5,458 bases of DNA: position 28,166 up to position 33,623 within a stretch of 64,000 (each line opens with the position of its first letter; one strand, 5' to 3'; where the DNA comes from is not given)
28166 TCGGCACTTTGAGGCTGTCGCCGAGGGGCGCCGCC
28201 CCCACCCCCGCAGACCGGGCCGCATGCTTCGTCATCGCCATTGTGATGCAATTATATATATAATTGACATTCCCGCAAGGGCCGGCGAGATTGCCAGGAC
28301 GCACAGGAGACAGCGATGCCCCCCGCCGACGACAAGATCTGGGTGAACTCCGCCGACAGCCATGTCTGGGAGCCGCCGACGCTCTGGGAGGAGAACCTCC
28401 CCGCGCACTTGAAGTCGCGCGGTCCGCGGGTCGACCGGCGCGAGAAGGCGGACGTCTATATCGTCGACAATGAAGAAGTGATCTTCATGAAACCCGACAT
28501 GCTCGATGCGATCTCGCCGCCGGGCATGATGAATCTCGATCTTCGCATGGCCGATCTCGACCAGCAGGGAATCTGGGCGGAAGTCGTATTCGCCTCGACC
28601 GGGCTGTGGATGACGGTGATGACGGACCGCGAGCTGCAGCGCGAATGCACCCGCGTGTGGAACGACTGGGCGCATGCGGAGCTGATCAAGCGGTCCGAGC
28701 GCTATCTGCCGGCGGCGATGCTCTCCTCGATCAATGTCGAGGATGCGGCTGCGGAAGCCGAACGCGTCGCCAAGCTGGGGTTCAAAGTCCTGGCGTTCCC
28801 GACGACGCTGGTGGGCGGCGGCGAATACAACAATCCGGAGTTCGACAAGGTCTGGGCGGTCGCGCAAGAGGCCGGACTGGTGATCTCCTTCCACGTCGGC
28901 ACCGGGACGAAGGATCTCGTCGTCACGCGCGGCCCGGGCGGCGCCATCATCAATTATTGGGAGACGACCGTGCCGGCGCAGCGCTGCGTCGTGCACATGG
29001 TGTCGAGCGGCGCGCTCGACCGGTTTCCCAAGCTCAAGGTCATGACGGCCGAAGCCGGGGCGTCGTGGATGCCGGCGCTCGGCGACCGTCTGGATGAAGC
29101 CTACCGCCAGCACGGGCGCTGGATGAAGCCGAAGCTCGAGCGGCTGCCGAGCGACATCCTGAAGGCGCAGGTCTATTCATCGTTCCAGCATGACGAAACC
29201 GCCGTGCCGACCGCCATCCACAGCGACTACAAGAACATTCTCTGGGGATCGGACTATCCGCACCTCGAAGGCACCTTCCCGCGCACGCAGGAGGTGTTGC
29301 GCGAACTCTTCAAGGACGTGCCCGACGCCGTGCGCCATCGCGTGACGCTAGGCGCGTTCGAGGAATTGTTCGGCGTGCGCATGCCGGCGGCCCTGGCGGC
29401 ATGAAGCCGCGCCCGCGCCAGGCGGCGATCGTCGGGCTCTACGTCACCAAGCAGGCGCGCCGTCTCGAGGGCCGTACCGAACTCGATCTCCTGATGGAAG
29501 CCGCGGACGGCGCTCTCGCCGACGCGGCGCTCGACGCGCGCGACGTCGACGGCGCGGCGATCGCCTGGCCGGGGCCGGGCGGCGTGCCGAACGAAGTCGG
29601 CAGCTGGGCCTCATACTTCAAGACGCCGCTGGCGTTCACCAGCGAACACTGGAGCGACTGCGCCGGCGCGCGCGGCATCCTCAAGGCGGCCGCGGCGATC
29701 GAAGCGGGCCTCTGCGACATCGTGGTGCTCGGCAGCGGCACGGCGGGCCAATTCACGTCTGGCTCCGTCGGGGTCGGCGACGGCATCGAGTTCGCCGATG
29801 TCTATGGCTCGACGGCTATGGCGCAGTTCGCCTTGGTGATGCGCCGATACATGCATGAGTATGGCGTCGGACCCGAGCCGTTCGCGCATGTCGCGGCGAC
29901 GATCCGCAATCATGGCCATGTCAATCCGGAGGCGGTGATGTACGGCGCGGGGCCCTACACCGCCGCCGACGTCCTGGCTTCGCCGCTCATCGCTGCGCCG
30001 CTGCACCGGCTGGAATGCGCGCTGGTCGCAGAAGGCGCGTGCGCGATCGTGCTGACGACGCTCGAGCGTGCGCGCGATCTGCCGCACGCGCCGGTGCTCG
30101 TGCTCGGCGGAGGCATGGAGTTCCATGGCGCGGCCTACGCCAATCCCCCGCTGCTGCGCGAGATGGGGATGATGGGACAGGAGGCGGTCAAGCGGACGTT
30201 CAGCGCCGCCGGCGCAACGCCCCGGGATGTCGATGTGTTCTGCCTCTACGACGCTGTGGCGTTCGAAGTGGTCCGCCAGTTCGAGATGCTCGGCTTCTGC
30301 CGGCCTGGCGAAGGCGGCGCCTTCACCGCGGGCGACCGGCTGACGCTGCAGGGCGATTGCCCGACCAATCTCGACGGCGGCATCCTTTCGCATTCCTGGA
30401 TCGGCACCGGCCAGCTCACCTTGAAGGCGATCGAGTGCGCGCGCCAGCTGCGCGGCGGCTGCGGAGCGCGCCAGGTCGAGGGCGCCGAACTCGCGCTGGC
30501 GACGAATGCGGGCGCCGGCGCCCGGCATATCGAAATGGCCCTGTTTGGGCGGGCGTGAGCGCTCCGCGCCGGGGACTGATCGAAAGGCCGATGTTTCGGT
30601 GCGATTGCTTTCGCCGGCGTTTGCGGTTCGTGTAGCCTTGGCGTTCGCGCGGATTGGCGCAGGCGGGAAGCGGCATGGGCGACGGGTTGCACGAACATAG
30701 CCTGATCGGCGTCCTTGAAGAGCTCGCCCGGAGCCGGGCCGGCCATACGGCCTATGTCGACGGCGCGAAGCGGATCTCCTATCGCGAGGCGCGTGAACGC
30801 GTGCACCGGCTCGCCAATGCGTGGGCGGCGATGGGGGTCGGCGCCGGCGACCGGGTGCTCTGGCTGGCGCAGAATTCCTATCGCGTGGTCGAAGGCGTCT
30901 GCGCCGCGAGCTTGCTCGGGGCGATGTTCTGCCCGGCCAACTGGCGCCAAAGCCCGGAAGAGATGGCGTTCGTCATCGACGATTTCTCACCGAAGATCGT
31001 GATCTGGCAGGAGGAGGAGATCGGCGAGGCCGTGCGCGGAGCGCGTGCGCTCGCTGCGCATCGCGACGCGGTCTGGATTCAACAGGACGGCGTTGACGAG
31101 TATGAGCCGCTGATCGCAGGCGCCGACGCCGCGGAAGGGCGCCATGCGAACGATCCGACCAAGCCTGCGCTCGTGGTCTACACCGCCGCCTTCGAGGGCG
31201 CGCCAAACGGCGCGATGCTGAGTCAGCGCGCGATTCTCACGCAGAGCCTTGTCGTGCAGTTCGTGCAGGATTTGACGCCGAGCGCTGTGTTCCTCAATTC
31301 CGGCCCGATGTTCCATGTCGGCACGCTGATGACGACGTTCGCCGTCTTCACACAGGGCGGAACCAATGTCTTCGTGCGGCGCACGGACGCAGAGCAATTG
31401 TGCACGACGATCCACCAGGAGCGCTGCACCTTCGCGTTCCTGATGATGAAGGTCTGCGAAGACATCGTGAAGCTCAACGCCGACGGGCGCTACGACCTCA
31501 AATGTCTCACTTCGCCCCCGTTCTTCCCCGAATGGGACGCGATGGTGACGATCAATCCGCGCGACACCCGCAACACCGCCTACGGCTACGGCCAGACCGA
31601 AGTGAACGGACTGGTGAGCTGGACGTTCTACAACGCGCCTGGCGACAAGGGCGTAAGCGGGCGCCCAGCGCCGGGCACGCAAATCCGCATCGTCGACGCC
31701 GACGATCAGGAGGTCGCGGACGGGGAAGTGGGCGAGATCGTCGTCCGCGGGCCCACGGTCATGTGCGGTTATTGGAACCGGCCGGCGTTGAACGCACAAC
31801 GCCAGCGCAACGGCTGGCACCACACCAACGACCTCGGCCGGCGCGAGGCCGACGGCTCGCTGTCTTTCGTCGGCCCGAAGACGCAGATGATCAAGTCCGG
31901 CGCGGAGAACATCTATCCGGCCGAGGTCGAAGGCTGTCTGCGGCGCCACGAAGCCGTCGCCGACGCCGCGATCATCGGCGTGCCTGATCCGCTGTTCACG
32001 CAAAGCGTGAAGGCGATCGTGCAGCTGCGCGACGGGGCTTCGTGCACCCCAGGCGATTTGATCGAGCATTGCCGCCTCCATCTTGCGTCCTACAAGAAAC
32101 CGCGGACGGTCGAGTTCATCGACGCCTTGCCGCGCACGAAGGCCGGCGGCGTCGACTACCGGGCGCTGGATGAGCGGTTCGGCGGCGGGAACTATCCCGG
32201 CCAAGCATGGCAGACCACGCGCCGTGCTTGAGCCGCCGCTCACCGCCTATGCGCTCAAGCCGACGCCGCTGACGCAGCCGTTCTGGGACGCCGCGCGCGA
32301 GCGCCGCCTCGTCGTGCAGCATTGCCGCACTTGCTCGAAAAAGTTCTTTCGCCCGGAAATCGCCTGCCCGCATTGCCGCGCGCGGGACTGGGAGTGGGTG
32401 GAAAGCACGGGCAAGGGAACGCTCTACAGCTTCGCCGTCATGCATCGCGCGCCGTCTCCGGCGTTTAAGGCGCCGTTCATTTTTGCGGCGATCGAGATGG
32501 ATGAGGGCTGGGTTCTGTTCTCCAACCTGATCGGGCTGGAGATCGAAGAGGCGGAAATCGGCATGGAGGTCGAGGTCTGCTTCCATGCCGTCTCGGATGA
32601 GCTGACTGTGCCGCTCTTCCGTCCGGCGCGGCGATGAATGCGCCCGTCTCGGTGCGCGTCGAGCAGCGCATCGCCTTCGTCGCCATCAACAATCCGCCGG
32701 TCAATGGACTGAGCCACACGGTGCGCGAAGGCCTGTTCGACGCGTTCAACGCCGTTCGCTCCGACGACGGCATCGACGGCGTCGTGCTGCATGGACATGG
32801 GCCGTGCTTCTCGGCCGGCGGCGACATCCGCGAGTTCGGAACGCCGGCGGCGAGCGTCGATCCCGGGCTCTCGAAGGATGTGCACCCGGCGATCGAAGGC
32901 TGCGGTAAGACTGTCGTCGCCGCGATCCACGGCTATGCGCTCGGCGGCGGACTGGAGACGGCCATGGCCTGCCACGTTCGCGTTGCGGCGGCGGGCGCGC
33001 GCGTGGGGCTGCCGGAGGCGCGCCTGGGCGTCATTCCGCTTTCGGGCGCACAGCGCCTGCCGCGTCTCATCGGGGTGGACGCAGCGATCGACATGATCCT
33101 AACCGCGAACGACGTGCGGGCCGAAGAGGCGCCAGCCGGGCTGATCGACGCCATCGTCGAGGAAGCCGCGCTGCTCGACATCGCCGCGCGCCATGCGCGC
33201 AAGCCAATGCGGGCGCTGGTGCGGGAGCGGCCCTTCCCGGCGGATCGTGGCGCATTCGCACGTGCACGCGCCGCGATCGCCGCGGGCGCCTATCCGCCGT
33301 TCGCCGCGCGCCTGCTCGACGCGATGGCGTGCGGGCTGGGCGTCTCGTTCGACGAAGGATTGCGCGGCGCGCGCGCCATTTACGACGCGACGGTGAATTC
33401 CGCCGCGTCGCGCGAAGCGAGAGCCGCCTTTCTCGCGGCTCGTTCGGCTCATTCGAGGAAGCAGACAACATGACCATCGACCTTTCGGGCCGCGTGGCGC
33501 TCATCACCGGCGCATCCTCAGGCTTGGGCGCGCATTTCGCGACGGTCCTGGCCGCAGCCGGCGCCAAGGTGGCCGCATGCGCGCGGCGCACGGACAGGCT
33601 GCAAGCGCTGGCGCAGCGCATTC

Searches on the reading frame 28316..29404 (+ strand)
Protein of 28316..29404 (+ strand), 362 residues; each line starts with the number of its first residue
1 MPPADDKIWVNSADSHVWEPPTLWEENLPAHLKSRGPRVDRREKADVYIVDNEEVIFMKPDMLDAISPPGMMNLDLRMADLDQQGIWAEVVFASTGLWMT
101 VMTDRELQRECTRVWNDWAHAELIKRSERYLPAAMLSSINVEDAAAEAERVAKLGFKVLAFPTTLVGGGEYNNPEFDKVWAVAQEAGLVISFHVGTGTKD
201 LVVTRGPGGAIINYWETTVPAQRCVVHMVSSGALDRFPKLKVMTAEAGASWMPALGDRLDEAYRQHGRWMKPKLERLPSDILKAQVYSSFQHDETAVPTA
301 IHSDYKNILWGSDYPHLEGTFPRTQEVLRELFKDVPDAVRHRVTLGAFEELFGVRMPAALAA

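Call 3: search_protein_families(library=pfam, proteins=[window:28316-29404:+], max_evalue=0.01)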
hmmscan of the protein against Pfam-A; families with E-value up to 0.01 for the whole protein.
window:28316-29404:+ (362 aa): 1 family
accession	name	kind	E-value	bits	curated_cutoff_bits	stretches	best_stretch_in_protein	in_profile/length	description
PF04909.20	Amidohydro_2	-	2.3e-25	90.4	26.4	1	87-346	37-281/289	Amidohydrolase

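Call 4: search_protein_families(library=ncbifam, proteins=[window:28316-29404:+], max_evalue=0.01)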
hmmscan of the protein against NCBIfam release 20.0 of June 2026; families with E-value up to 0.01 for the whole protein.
window:28316-29404:+ (362 aa): 0 families

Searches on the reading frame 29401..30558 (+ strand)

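Call 3: search_protein_families(library=pfam, proteins=[window:29401-30558:+], max_evalue=0.01)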
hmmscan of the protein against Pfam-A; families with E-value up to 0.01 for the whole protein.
window:29401-30558:+ (385 aa): 1 family
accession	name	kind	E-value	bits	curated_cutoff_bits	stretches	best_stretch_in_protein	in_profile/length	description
PF22691.2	Thiolase_C_1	-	1.7e-29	102.9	28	1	260-381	21-141/144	Thiolase C-terminal domain-like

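Call 4: search_protein_families(library=ncbifam, proteins=[window:29401-30558:+], max_evalue=0.01)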
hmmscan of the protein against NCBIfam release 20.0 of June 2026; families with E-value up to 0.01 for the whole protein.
window:29401-30558:+ (385 aa): 19 families
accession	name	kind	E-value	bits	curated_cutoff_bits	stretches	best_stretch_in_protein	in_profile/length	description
NF004811.0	PRK06158.1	subfamily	9.5e-61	205.9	421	1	7-371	9-367/384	acetyl-CoA acetyltransferase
NF005892.0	PRK07855.1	subfamily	1.4e-53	182.2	469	1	6-370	6-377/390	lipid-transfer protein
NF006010.0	PRK08142.1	subfamily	1.4e-53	182.1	462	1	7-376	6-378/388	thiolase domain-containing protein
NF004720.0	PRK06064.1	subfamily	1.8e-42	145.5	420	1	6-375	2-378/389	thiolase domain-containing protein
NF004715.0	PRK06059.1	equivalog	3.8e-36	124.9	424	2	24-226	20-228/399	lipid-transfer protein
NF006102.0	PRK08256.1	subfamily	1.3e-35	123.2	436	1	7-375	4-384/394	lipid-transfer protein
NF053570.1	AcCoTHIOL_METTL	equivalog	1.5e-31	109.6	600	1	6-374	2-373/385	acetyl-CoA acetyltransferase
NF004810.0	PRK06157.1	equivalog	6.1e-31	107.9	403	1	7-372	8-383/400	acetyl-CoA acetyltransferase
NF006180.0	PRK08313.1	subfamily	4.1e-28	98.3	514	1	6-383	4-383/389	thiolase domain-containing protein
NF053628.1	BnzsclthlBbsBGT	equivalog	3.6e-27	95.2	750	1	87-380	85-378/389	benzoylsuccinyl-CoA thiolase subunit BbsB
NF004721.0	PRK06065.1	equivalog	1.7e-25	89.7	455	1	142-360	152-368/393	thiolase domain-containing protein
NF005704.0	PRK07516.1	subfamily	5e-25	88.3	412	1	8-373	4-376/389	thiolase domain-containing protein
NF009228.0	PRK12578.1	subfamily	3.5e-24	85.1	485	1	6-371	3-374/387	thiolase domain-containing protein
NF004982.0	PRK06365.1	equivalog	4.1e-21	75.5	695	2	123-235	141-253/430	thiolase domain-containing protein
NF004722.0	PRK06066.1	equivalog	4.8e-18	65.3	516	1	91-367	90-367/385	thiolase domain-containing protein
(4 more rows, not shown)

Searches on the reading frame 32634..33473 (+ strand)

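Call 14: search_protein_families(library=pfam, proteins=[window:32634-33473:+], max_evalue=0.001)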
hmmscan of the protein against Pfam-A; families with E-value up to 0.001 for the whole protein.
window:32634-33473:+ (279 aa): 2 families
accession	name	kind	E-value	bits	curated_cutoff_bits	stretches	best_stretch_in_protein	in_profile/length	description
PF00378.25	ECH_1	-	7.2e-37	127.5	27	1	10-192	3-191/251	Enoyl-CoA hydratase/isomerase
PF16113.10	ECH_2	-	6.6e-19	69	27.2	1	17-189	5-186/335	Enoyl-CoA hydratase/isomerase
